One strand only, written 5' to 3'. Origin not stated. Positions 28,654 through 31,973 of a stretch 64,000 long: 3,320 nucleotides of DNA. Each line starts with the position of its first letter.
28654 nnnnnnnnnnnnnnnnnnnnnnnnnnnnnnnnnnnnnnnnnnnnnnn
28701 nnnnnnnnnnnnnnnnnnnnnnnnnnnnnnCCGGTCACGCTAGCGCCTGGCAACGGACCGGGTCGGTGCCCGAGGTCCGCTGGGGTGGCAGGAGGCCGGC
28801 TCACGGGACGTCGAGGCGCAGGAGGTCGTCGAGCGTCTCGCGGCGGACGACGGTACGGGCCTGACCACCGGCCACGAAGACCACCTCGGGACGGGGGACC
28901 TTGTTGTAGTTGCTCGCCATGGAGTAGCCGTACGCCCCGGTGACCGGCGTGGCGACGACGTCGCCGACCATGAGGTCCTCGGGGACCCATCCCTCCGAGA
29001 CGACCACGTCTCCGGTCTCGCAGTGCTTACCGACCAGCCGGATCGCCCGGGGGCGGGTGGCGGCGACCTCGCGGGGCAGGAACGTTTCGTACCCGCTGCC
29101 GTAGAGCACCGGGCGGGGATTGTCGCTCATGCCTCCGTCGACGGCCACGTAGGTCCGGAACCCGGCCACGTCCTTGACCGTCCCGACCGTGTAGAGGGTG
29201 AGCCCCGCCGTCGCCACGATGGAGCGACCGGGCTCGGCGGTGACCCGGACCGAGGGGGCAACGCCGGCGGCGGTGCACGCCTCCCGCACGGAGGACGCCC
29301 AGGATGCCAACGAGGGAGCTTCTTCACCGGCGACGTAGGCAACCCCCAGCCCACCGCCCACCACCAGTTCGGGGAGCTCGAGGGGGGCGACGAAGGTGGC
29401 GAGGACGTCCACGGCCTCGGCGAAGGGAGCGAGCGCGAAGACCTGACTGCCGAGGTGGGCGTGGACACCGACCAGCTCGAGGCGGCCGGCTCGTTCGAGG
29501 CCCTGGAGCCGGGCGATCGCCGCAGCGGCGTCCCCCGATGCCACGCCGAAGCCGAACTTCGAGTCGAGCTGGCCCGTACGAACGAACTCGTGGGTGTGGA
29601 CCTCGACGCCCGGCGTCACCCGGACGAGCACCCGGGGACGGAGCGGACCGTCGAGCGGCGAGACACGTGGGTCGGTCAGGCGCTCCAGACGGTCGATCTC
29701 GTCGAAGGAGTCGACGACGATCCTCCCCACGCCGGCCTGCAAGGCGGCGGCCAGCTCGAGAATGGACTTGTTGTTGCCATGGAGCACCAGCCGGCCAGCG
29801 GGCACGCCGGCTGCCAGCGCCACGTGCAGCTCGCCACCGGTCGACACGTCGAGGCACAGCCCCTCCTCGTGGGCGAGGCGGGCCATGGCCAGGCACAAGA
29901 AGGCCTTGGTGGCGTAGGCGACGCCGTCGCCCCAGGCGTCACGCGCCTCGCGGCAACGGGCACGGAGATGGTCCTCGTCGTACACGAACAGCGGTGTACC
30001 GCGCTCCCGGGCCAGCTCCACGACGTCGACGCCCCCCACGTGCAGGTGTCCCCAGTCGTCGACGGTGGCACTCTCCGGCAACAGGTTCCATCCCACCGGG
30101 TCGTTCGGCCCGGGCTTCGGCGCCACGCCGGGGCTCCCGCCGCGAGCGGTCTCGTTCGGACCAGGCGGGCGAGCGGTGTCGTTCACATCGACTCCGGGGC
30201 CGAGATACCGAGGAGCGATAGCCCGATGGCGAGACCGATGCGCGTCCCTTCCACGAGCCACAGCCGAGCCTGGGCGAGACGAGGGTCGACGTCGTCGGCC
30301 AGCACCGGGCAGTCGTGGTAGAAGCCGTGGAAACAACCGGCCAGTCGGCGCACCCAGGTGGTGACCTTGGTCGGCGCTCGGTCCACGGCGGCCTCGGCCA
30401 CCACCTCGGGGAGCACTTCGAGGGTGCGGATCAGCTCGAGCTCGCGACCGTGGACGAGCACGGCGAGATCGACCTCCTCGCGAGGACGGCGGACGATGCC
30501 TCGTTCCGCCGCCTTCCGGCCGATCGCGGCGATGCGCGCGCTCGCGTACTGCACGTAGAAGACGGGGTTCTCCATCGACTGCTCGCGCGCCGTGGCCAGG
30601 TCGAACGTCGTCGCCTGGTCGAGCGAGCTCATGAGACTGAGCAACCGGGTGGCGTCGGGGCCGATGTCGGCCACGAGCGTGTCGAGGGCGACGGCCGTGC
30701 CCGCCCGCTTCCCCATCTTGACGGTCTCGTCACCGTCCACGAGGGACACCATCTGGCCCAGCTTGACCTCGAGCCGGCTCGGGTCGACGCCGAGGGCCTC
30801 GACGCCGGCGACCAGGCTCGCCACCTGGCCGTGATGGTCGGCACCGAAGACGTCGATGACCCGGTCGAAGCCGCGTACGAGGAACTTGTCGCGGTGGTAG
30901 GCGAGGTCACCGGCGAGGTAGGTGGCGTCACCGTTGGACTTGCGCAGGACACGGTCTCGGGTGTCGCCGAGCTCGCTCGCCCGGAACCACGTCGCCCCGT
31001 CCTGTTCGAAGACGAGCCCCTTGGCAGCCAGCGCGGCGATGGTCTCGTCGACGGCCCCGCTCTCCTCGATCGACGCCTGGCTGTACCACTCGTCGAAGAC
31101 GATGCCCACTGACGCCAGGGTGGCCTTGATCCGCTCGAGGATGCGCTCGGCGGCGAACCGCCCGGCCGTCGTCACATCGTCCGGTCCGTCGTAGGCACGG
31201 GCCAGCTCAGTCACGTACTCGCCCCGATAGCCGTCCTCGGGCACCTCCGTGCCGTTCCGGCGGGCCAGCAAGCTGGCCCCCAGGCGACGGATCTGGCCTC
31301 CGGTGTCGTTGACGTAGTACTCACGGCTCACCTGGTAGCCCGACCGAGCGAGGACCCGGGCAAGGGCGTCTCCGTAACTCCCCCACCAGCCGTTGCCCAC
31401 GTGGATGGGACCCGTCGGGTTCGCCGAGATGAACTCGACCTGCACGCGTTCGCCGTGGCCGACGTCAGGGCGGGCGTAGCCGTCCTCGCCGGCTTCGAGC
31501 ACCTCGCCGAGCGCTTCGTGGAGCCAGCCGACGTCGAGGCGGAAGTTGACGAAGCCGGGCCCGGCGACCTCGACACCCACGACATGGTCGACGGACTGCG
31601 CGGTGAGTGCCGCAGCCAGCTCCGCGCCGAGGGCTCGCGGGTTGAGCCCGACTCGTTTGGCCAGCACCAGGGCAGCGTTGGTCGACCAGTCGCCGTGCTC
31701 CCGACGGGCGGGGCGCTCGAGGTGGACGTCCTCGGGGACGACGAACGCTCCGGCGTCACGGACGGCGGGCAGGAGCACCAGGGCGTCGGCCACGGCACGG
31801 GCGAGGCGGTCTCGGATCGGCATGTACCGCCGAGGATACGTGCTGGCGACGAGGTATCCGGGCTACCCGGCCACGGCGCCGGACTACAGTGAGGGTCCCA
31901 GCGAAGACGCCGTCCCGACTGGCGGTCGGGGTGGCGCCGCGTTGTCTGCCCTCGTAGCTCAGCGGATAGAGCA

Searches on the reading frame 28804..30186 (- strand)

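Call 38: search_protein_families(library=pfam, proteins=[window:28804-30186:-], max_evalue=0.0001)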
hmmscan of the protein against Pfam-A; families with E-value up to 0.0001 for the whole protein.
window:28804-30186:- (461 aa): 2 families
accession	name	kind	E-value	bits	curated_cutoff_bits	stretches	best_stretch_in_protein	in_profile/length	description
PF02784.22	Orn_Arg_deC_N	-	1.2e-45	156.3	23.4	1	72-325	2-247/247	Pyridoxal-dependent decarboxylase, pyridoxal binding domain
PF00278.28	Orn_DAP_Arg_deC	-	8.5e-13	48.8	23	1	67-417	2-95/95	Pyridoxal-dependent decarboxylase, C-terminal sheet domain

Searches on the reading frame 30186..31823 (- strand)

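Call 8: search_protein_families(library=pfam, proteins=[window:30186-31823:-], max_evalue=0.01)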
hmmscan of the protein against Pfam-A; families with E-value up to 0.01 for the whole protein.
window:30186-31823:- (546 aa): 3 families
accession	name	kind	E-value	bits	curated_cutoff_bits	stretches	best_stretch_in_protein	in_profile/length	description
PF05746.21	DALR_1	-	7.5e-25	87.7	22.3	1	424-546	1-117/117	DALR anticodon binding domain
PF03485.21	Arg_tRNA_synt_N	-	4e-18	66.2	21.5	1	7-96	7-85/85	Arginyl tRNA synthetase N terminal domain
PF00750.26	tRNA-synt_1d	-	8.8e-17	61.5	23.3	2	257-387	169-298/349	tRNA synthetases class I (R), catalytic domain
